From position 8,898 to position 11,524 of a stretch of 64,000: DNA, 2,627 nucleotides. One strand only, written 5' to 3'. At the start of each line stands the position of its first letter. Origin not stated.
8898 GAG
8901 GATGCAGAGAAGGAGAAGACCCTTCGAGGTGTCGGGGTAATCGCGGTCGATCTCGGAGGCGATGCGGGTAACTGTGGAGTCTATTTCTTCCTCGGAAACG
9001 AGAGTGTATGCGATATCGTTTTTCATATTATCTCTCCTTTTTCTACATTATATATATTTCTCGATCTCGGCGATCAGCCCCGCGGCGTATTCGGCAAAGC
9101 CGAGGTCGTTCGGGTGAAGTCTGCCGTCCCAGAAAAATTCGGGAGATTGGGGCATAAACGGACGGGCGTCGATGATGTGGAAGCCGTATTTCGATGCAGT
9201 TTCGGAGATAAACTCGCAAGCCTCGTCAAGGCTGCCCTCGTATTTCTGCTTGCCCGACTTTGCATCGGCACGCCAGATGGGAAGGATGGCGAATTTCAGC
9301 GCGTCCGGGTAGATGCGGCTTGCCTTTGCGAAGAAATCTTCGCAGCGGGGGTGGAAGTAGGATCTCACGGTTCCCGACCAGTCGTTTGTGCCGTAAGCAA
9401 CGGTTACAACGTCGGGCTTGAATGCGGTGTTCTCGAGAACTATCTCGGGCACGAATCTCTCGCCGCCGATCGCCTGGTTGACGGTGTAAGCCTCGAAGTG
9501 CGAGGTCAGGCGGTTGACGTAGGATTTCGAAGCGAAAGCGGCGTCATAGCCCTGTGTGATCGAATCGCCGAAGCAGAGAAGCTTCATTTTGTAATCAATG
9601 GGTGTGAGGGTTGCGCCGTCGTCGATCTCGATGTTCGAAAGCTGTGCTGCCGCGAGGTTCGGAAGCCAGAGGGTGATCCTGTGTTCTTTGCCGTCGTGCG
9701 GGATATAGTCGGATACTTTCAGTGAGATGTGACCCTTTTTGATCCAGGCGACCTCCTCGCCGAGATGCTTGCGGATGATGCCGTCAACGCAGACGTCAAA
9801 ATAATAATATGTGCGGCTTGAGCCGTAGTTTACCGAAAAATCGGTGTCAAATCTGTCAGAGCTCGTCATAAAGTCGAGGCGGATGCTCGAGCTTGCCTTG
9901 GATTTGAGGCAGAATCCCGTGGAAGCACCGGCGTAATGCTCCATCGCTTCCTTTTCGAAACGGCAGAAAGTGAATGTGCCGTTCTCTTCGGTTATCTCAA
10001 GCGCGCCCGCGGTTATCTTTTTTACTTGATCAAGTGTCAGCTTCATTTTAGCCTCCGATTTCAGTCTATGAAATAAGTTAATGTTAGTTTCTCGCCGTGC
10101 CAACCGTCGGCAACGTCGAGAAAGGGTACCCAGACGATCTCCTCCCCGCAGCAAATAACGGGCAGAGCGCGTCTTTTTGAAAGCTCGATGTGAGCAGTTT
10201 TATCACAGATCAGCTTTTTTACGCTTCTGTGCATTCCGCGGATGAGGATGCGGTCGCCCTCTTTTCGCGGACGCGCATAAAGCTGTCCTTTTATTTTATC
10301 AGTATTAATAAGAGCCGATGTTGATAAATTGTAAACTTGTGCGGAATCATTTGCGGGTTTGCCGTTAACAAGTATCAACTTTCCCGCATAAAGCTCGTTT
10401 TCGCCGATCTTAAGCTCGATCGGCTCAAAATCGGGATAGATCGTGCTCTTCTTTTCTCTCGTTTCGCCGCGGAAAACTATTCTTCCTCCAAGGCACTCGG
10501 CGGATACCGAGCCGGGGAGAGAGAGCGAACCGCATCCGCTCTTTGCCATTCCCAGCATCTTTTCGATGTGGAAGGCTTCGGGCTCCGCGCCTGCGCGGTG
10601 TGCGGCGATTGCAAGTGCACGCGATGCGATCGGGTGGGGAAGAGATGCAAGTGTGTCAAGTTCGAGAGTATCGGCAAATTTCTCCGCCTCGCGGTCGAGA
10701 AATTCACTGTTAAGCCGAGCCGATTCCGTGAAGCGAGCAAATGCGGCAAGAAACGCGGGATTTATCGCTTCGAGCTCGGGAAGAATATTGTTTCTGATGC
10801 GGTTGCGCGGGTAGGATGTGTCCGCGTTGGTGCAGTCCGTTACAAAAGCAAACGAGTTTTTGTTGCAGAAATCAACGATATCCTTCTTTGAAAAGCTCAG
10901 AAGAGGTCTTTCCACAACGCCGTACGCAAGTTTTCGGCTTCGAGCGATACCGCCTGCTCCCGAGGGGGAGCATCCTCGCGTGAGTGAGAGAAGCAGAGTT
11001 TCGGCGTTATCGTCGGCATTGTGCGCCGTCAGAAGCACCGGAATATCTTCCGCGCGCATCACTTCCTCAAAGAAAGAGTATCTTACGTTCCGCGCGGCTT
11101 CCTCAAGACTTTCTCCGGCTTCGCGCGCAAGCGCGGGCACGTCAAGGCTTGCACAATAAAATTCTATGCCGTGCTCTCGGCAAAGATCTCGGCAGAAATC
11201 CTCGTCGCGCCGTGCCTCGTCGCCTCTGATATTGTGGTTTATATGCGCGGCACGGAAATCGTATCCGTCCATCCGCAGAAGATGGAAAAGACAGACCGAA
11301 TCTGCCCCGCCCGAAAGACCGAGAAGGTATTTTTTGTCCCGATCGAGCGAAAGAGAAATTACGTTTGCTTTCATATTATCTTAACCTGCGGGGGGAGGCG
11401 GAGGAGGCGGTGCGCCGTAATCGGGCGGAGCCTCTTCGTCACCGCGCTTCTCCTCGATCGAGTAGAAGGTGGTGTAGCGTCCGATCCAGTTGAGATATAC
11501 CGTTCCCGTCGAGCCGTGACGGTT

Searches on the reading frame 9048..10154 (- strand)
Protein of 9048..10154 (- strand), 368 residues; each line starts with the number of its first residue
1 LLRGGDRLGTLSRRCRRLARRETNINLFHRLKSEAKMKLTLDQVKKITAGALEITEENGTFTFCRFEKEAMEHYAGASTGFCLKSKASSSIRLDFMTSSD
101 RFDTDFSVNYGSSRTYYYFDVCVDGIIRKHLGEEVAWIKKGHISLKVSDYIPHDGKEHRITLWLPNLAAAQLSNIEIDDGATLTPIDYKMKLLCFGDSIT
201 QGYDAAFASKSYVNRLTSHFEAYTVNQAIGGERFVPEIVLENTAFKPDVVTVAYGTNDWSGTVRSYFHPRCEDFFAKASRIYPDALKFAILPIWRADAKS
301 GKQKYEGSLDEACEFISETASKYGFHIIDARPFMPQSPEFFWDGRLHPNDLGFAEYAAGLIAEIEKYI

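Call 65: search_protein_families(library=pfam, proteins=[window:9048-10154:-], max_evalue=0.01)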
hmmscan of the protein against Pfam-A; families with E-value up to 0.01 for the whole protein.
window:9048-10154:- (368 aa): 3 families
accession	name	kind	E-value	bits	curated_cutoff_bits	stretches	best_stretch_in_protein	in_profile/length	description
PF13472.12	Lipase_GDSL_2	-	1.4e-21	78.3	32.9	1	194-352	1-175/178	GDSL-like Lipase/Acylhydrolase family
PF00657.28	Lipase_GDSL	-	1e-10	42.6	23.6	1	192-353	1-201/208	GDSL-like Lipase/Acylhydrolase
PF14606.12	Lipase_GDSL_3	-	0.0051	17.6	27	0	318-359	132-172/178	GDSL-like Lipase/Acylhydrolase family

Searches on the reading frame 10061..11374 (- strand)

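Call 65: search_protein_families(library=pfam, proteins=[window:10061-11374:-], max_evalue=0.01)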
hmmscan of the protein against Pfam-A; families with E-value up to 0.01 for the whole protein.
window:10061-11374:- (437 aa): 3 families
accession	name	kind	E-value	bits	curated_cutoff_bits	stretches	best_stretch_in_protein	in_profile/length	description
PF01171.26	ATP_bind_3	-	1e-52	178.9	27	1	15-196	1-182/182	PP-loop family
PF11734.13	TilS_C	-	7.1e-08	32.2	22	1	367-428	3-64/74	TilS substrate C-terminal domain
PF06508.19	QueC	-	0.0035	17.3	22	0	17-99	3-80/210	Queuosine biosynthesis protein QueC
